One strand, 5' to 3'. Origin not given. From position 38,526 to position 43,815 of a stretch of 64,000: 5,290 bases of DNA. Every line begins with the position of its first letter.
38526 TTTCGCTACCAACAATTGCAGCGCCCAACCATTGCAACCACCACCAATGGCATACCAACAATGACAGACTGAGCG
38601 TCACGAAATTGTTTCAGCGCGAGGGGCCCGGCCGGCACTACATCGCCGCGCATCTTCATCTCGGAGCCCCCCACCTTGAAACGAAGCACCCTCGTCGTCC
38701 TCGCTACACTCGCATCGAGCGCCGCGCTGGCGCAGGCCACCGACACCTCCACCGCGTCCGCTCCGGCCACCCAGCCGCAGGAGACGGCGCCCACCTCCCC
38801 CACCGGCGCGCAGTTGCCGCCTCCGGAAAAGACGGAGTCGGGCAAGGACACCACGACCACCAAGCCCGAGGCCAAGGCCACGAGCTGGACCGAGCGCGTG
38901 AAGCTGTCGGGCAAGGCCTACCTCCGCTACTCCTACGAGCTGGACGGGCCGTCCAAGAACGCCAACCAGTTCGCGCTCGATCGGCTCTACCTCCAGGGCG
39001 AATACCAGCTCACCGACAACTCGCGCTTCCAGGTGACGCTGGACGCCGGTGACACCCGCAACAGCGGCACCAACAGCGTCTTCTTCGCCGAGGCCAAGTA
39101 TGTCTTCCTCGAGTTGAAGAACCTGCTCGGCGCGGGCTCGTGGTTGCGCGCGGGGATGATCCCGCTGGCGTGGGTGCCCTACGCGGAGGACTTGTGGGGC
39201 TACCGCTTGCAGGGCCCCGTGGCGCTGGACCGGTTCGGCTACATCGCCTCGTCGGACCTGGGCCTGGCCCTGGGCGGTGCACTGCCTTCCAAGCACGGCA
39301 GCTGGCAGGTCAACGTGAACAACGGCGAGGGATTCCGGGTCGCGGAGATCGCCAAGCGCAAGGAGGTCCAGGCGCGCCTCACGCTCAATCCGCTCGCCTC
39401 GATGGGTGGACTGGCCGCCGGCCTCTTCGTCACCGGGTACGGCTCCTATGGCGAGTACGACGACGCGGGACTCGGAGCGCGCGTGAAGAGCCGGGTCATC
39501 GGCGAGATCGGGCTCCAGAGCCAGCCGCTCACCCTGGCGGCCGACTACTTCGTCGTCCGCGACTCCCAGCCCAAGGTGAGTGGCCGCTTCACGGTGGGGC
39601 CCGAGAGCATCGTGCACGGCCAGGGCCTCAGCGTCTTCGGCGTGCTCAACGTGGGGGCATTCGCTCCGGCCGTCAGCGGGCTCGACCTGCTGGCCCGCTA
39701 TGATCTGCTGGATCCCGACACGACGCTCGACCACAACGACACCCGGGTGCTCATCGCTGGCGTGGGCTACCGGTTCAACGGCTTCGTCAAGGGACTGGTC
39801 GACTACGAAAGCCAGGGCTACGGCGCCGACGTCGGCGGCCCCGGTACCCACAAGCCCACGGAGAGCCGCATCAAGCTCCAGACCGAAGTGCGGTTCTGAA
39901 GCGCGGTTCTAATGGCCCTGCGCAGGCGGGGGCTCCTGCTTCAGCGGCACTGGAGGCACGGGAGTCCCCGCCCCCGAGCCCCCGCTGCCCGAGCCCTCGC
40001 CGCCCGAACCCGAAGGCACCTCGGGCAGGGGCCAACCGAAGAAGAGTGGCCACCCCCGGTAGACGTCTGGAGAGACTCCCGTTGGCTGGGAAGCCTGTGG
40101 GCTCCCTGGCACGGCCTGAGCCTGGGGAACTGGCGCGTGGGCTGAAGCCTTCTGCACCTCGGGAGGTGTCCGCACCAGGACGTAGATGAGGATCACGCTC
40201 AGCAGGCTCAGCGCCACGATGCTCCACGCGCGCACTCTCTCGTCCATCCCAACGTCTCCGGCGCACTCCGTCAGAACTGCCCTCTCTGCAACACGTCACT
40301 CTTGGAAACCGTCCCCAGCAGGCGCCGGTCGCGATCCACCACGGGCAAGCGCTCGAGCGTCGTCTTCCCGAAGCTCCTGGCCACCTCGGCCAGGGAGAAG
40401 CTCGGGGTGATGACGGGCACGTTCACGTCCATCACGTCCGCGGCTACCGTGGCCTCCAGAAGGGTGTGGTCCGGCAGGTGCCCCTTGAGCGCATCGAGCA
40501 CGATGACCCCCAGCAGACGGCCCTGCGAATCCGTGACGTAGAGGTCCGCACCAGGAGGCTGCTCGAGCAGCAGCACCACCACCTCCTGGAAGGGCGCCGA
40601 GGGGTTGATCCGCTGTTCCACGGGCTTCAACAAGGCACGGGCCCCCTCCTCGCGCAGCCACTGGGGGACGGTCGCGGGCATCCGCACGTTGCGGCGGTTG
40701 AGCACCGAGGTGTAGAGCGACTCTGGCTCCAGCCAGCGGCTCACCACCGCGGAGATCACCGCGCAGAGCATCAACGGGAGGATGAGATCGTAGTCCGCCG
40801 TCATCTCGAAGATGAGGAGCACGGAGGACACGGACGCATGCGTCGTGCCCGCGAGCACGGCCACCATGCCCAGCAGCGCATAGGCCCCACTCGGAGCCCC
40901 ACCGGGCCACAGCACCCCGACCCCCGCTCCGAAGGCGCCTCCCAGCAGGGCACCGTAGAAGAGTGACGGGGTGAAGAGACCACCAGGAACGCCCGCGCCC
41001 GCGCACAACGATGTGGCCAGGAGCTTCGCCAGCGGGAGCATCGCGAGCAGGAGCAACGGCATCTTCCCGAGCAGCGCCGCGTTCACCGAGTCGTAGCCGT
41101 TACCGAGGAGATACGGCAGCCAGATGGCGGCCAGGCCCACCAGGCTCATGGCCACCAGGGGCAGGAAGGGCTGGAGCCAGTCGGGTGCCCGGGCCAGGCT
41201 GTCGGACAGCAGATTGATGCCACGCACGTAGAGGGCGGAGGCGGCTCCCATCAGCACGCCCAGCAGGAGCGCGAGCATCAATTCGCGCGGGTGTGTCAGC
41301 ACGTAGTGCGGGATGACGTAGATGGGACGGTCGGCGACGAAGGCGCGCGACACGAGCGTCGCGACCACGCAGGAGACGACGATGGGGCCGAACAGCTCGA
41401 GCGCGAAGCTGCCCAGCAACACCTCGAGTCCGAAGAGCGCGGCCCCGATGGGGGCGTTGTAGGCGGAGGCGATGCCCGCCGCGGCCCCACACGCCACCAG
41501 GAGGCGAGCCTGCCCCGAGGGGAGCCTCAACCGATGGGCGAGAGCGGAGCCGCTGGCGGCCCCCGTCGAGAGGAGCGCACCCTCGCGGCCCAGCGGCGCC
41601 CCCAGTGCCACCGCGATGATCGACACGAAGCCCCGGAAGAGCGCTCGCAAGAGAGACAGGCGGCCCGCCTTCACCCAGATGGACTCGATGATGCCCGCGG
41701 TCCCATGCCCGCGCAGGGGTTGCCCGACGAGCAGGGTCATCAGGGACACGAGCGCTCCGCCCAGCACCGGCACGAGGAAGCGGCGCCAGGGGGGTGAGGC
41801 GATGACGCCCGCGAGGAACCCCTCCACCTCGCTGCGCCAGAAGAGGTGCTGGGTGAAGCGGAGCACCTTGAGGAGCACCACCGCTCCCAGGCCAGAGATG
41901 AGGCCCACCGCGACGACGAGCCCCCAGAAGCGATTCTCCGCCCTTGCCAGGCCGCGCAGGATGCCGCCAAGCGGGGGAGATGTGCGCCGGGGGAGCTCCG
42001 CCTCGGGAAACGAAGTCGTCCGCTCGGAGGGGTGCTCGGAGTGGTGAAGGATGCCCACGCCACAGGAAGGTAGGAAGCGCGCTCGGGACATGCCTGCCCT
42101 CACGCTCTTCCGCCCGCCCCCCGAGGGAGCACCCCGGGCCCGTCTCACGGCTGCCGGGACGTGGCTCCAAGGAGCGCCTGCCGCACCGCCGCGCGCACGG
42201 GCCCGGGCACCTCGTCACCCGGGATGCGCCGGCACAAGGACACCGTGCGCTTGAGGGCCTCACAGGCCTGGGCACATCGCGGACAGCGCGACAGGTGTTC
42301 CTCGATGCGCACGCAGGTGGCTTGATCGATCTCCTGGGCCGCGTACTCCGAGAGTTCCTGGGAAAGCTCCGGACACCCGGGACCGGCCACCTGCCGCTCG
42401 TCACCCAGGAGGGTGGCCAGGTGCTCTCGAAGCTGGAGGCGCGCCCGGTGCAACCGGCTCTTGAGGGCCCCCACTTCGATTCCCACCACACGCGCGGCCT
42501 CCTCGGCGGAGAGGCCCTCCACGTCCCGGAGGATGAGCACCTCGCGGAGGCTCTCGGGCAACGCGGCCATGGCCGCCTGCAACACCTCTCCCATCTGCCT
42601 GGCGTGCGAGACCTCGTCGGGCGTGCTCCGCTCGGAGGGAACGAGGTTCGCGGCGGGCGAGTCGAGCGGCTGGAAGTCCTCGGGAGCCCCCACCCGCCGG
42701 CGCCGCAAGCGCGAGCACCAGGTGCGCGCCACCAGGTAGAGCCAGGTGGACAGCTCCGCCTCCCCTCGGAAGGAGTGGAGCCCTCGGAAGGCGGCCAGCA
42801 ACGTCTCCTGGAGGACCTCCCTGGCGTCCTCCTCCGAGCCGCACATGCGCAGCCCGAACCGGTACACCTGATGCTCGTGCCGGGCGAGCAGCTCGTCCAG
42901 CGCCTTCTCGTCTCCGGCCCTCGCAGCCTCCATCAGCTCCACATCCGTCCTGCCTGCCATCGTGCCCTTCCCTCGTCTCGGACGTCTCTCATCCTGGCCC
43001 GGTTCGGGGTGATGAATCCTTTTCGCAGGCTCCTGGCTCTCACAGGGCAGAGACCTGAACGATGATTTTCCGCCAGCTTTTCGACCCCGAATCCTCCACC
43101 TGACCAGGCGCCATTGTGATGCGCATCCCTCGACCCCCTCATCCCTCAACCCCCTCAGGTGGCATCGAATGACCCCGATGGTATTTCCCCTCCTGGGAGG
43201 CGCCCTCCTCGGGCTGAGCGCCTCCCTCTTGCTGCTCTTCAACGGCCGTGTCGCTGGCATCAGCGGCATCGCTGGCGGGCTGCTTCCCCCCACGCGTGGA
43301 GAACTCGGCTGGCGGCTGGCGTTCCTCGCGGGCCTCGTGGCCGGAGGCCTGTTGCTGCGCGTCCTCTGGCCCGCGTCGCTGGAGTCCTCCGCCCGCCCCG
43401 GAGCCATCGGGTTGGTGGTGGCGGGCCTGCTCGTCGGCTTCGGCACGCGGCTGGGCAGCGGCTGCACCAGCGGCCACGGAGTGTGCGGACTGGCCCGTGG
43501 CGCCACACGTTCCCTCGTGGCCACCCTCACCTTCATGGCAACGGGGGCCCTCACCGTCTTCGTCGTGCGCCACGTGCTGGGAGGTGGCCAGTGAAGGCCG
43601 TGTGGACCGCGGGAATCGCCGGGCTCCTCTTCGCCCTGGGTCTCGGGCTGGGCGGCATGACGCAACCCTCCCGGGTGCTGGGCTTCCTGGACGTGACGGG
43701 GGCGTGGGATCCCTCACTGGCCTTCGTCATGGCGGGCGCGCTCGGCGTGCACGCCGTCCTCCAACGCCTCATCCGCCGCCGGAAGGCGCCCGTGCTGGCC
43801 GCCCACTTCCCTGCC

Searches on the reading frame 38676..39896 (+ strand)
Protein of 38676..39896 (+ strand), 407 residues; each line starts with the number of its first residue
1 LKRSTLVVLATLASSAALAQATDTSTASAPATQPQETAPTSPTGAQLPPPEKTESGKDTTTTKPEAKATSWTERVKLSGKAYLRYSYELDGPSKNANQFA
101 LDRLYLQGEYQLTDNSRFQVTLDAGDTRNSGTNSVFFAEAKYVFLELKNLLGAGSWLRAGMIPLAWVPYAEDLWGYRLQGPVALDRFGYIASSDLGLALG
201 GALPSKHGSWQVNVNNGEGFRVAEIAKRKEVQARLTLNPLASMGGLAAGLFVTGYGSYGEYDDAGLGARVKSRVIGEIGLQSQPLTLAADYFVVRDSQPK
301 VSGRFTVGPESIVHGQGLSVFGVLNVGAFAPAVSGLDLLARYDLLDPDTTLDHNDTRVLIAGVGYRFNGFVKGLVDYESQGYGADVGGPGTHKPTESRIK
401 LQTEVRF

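Call 12: search_protein_families(library=pfam, proteins=[window:38676-39896:+], max_evalue=0.01)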
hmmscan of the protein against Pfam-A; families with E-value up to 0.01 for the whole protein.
window:38676-39896:+ (407 aa): 0 families

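Call 29: search_protein_families(library=ncbifam, proteins=[window:38676-39896:+], max_evalue=0.01)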
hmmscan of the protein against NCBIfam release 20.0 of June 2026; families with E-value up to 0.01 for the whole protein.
window:38676-39896:+ (407 aa): 0 families

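Call 32: find_homologous_proteins(query=window:38676-39896:+)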
Query window:38676-39896:+ (407 aa): 31 proteins with E <= 0.001 among 8000 candidates.
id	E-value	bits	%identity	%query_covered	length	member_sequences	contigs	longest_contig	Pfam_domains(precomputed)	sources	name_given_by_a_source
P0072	1.0e-267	906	100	100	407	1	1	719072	-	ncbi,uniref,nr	ncbi:hypothetical protein [Vitiosangium sp. GDMCC 1.1324]|uniref:hypothetical protein n=1 Tax=Vitios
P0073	4.2e-190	650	73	100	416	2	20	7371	-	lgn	-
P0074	9.4e-189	646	71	100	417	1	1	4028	-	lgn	-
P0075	2.6e-169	582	64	100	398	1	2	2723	-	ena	-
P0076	2.7e-158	545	62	100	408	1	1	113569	-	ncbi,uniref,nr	ncbi:hypothetical protein [Hyalangium versicolor]|uniref:hypothetical protein n=1 Tax=Hyalangium ver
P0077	6.7e-157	541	61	100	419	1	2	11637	-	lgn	-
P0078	5.6e-156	538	63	100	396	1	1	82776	-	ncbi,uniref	ncbi:MAG: hypothetical protein ACJ8AT_39870 [Hyalangium sp.]|uniref:hypothetical protein n=1 Tax=Hya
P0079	8.6e-154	531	64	100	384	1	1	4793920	-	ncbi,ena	-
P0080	4.7e-150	518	59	100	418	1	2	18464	-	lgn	-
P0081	4.2e-149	515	58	100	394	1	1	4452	-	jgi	jgi:hypothetical protein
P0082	9.2e-149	514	61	100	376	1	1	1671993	-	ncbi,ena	-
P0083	1.8e-148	513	62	87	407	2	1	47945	-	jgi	-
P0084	2.8e-148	512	63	87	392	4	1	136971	-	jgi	jgi:hypothetical protein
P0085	5.0e-148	512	66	85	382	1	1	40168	-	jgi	jgi:hypothetical protein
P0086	6.0e-148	511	57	100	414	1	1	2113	-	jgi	jgi:hypothetical protein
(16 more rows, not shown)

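Call 33: find_encoding_contigs(protein=P0073, flank=4000, max_places=2)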
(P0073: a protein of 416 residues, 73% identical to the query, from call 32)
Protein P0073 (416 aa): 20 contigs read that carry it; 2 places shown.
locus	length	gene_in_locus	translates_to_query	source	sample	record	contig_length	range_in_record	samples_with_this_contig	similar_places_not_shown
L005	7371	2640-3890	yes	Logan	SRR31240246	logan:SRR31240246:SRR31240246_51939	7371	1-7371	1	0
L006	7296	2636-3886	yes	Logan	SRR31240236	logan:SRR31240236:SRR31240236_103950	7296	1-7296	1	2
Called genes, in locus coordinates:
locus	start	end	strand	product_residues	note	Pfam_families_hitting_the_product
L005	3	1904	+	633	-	?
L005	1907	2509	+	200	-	PF14064:HmuY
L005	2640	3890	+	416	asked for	-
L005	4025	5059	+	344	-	PF12849:PBP_like_2, PF01547:SBP_bac_1, PF12727:PBP_like (weak)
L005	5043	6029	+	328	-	PF00528:BPD_transp_1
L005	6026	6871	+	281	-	PF00528:BPD_transp_1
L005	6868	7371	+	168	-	?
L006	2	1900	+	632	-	?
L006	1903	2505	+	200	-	PF14064:HmuY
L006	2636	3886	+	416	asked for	-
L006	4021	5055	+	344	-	PF12849:PBP_like_2, PF01547:SBP_bac_1, PF12727:PBP_like (weak)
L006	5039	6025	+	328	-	PF00528:BPD_transp_1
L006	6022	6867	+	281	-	PF00528:BPD_transp_1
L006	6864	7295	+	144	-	?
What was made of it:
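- In relatives the porin gene is followed by PstS-like ABC transporter genes (call 33).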

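Call 34: find_encoding_contigs(protein=P0074, flank=4000, max_places=1)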
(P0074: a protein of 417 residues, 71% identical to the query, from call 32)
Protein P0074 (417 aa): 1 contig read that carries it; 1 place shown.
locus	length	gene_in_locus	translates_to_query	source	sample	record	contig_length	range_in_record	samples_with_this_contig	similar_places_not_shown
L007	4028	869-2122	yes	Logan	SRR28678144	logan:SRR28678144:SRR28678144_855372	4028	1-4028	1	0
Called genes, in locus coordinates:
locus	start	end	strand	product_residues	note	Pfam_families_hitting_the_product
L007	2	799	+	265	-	?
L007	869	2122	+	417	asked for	-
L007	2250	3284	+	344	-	PF12849:PBP_like_2, PF01547:SBP_bac_1, PF12727:PBP_like (weak)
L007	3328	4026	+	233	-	?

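Call 35: find_encoding_contigs(protein=P0076, flank=4000, max_places=1)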
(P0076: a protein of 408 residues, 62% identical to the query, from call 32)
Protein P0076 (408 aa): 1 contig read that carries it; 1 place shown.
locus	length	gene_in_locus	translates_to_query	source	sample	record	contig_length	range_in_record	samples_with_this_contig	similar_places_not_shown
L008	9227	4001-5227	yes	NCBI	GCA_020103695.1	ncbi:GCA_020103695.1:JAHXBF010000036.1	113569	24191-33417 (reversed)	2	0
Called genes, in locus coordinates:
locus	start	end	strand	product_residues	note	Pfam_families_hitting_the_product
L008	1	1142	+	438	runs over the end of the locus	PF07969:Amidohydro_3 (weak), PF01979:Amidohydro_1, PF07969:Amidohydro_3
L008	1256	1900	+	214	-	PF00485:PRK, PF01121:CoaE (faint), PF13238:AAA_18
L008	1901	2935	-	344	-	PF00561:Abhydrolase_1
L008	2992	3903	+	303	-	-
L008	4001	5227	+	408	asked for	-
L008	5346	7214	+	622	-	PF07705:CARDB (faint), PF16158:N_BRCA1_IG (weak), PF12708:Pect-lyase_RHGA_epim, PF05048:NosD (weak), PF13229:Beta_helix (faint)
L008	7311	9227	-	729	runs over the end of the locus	PF13360:PQQ_2 (weak), PF13570:Beta-prop_ACSF4 (weak), PF13360:PQQ_2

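Call 36: find_encoding_contigs(protein=P0079, flank=4000, max_places=1)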
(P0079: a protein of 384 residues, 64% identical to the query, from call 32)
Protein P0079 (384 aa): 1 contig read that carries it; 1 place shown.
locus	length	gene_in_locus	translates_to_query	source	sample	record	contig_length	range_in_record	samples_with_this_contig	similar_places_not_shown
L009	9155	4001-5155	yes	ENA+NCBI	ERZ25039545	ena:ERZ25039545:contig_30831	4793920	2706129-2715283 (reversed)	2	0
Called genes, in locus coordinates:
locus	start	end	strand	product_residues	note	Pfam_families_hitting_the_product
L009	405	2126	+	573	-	PF00654:Voltage_CLC, PF00571:CBS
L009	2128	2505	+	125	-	-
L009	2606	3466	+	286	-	PF01925:TauE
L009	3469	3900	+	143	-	PF07843:DUF1634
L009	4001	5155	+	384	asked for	-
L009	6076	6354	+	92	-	-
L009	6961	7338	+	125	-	PF00528:BPD_transp_1 (weak)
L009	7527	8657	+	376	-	PF00528:BPD_transp_1 (faint), PF00005:ABC_tran (weak)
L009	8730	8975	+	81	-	-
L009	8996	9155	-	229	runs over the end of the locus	-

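Call 47: find_related_loci(query=window:38676-39896:+, collection=metagenome_contigs, flank=2500)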
Query window:38676-39896:+ (407 aa) in metagenome_contigs; peptide patterns used: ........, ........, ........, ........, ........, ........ (x = any residue, [..] = any of these).
145 stretches matched a pattern, but none encodes a relative of the query by tblastn (E <= 1e-3).
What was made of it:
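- Tried and rejected: The single-protein query found nothing (call 47).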

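Call 49: find_related_loci(query=A4, collection=metagenome_contigs, flank=2500)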
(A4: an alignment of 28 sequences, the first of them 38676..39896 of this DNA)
Query A4 (407 aa) in metagenome_contigs; peptide patterns used: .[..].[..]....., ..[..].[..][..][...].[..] (x = any residue, [..] = any of these).
181 stretches matched a pattern; 2 encode a relative of the query (tblastn E <= 1e-3); 2 distinct loci.
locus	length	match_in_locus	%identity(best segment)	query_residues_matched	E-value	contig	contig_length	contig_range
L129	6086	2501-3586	62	53-407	2e-150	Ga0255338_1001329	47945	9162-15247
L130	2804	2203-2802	64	44-242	3e-83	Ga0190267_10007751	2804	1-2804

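Call 66: search_protein_families(library=pfam, alignment_id=A4, max_evalue=1)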
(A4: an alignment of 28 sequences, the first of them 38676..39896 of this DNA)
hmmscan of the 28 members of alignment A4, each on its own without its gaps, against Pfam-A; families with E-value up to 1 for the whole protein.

A. member 1, window:38676-39896:+ (407 aa): 1 family
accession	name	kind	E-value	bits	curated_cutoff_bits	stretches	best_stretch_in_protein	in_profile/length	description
PF21827.1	New_glue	-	0.062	13.5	31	1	1-67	1-66/94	New glue protein family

B. families by the number of members that match (of 28 scanned): 14 families
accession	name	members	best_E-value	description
PF17144.9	Ribosomal_L5e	11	0.012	Ribosomal large subunit proteins 60S L5, and 50S L18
PF21827.1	New_glue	6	0.0011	New glue protein family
PF07396.17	Porin_O_P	6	0.0034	Phosphate-selective porin O and P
PF13609.12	Porin_4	4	0.00012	Gram-negative porin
PF00267.27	Porin_1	2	0.017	Gram-negative porin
PF15512.12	CAF-1_p60_C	1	0.019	Chromatin assembly factor complex 1 subunit p60, C-terminal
PF04338.18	DUF481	1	0.032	Protein of unknown function, DUF481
PF13663.11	DUF4148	1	0.11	Domain of unknown function (DUF4148)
PF08669.17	GCV_T_C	1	0.13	Glycine cleavage T-protein C-terminal barrel domain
PF09528.15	Ehrlichia_rpt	1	0.13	Ehrlichia tandem repeat (Ehrlichia_rpt)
PF16930.11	Porin_5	1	0.17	Putative porin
PF13505.12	OMP_b-brl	1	0.21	Outer membrane protein beta-barrel domain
PF19280.4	CERK_C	1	0.27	Ceramide kinase C-terminal domain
PF16956.11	Porin_7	1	0.5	Putative general bacterial porin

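Call 67: search_solved_structures(query=A4, max_evalue=1)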
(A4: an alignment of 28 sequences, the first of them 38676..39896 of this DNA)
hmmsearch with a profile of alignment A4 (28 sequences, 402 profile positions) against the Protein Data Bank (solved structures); distinct sequences matched with E-value up to 1: 0.

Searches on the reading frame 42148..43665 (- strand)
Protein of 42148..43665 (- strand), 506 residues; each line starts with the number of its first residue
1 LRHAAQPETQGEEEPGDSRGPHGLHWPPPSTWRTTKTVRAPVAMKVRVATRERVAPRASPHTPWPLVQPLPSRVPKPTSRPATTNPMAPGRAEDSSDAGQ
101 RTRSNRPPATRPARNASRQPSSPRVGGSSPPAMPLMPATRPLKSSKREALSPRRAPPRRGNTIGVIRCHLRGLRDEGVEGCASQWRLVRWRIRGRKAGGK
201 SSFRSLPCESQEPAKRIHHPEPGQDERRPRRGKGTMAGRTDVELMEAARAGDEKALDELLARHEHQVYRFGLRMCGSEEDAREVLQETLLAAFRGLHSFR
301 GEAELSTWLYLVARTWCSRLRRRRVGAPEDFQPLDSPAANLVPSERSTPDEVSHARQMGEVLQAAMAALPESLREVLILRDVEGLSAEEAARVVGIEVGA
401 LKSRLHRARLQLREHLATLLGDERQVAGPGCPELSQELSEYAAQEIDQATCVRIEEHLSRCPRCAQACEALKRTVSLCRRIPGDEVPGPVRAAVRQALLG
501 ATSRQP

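Call 28: search_protein_families(library=pfam, proteins=[window:42148-43665:-], max_evalue=0.001)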
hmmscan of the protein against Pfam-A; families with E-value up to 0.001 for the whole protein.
window:42148-43665:- (506 aa): 5 families
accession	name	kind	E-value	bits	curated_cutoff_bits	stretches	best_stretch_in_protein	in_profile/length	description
PF08281.18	Sigma70_r4_2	-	6e-15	55.1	25.7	1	361-412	3-54/54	Sigma-70, region 4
PF04542.20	Sigma70_r2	-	8.3e-12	45.2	24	1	259-324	1-68/71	Sigma-70 region 2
PF04545.22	Sigma70_r4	-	2.8e-08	33.6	24.1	1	365-414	1-50/50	Sigma-70, region 4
PF13490.11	zf-HC2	-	1e-05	26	22.2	1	431-465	1-35/35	Putative zinc-finger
PF07638.17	Sigma70_ECF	-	5e-05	23.7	21.1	0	350-416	118-183/185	ECF sigma factor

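Call 29: search_protein_families(library=ncbifam, proteins=[window:42148-43665:-], max_evalue=0.01)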
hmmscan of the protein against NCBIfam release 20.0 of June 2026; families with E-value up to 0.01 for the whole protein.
window:42148-43665:- (506 aa): 86 families (the best 25 are shown)
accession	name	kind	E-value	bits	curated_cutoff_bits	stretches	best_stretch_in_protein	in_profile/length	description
NF008888.0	PRK11922.1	equivalog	6e-40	137.3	204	1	235-422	11-202/231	RNA polymerase sigma factor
NF007225.0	PRK09643.1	equivalog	4.7e-37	127.7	190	1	236-425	9-191/204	RNA polymerase sigma factor SigM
NF009166.1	PRK12513.1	equivalog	2.6e-36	125.1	206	1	236-418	4-188/193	RNA polymerase sigma factor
NF004113.0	PRK05602.1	equivalog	4.5e-34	117.9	208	1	224-423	15-208/211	RNA polymerase sigma factor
TIGR02939.1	RpoE_Sigma70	equivalog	1.2e-28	100.4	236.15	1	239-420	5-190/190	RNA polymerase sigma factor RpoE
NF007229.0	PRK09647.1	equivalog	4.9e-28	98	265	1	250-419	40-205/220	RNA polymerase sigma factor SigE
NF009168.0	PRK12515.1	subfamily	2.5e-27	95.6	236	1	237-417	5-180/189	RNA polymerase sigma factor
NF009171.0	PRK12518.1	equivalog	4e-27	95.3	208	1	237-417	10-185/191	RNA polymerase sigma factor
NF006089.0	PRK08241.1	subfamily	4.5e-26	91.7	240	1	241-441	9-226/343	RNA polymerase subunit sigma-70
NF007223.0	PRK09641.1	equivalog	6.8e-26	91.2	209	1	243-417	7-185/187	RNA polymerase sigma factor SigW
TIGR02950.1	SigM_subfam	subfamily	7.7e-25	87.6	147.95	1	256-415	2-157/159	RNA polymerase sigma factor, SigM family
NF009185.0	PRK12533.1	equivalog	1.5e-24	86.9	248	1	247-422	22-195/231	RNA polymerase sigma factor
TIGR02937.1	sigma70-ECF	superfamily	3e-24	85.5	42.9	1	255-416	2-165/165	sigma-70 family RNA polymerase sigma factor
TIGR02948.1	SigW_bacill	equivalog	1.1e-23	84.3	243.1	1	244-417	8-185/187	RNA polymerase sigma factor SigW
NF007216.0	PRK09638.1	equivalog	4e-23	82.1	194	1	241-416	5-174/180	RNA polymerase sigma factor SigY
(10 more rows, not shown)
